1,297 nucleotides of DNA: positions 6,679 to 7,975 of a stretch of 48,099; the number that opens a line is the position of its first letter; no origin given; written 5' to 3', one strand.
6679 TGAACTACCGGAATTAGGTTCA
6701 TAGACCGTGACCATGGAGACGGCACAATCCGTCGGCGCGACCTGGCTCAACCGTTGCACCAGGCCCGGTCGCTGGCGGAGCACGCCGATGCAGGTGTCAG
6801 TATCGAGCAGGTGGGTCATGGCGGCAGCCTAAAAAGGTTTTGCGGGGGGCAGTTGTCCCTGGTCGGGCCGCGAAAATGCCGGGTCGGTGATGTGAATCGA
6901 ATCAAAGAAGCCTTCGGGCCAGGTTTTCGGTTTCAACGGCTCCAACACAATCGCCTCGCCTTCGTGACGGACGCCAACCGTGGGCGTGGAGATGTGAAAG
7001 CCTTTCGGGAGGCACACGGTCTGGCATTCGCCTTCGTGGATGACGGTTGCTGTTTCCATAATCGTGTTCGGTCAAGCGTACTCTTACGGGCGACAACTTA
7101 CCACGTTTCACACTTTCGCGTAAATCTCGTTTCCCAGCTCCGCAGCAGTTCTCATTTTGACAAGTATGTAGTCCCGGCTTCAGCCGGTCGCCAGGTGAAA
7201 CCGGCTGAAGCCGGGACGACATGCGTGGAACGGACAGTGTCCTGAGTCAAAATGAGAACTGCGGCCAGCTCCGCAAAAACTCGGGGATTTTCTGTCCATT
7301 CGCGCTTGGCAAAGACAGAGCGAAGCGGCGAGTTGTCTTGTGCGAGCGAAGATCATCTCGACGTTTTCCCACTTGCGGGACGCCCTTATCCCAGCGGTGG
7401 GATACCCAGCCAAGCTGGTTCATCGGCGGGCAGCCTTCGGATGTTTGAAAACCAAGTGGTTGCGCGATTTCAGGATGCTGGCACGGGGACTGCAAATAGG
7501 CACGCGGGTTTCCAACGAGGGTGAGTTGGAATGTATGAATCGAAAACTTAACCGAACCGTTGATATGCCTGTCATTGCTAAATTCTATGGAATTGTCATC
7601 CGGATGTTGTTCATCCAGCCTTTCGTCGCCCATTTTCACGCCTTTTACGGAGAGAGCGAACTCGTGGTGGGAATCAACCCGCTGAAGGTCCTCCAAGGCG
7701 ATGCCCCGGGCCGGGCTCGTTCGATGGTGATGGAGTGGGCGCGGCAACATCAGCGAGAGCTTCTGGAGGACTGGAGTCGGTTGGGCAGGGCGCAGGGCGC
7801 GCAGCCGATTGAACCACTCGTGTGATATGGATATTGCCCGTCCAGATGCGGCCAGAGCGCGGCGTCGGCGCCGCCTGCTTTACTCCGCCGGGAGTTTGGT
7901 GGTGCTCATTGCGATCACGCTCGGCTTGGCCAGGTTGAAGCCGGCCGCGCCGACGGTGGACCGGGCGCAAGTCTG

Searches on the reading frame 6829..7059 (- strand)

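Call 3: search_protein_families(library=pfam, proteins=[window:6829-7059:-], max_evalue=0.01)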
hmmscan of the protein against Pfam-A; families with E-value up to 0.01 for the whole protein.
window:6829-7059:- (76 aa): 0 families

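Call 41: search_protein_families(library=ncbifam, proteins=[window:6829-7059:-], max_evalue=0.01)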
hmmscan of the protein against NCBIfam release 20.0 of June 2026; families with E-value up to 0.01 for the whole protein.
window:6829-7059:- (76 aa): 2 families
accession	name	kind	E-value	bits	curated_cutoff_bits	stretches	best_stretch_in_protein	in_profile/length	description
NF047862.1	VapBLeptosp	equivalog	1.3e-08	34.7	100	1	1-58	1-56/76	type II toxin-antitoxin system antitoxin VapB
NF040493.1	TA_anti_VapB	subfamily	1e-05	25.6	60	1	4-59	1-56/73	type II toxin-antitoxin system VapB family antitoxin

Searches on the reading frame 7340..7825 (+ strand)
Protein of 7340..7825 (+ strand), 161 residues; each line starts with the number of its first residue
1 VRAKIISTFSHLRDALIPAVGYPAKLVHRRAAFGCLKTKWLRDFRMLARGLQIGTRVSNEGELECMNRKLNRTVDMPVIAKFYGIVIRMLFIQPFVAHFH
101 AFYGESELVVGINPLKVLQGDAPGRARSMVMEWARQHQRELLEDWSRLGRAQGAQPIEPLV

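Call 41: search_protein_families(library=ncbifam, proteins=[window:7340-7825:+], max_evalue=0.01)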
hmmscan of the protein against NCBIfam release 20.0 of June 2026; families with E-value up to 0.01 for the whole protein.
window:7340-7825:+ (161 aa): 1 family
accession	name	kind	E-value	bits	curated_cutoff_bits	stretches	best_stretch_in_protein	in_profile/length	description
NF048015.1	toxin_DhiT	equivalog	1.4e-16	60.9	100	1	76-147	1-75/84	type II toxin-antitoxin system toxin DhiT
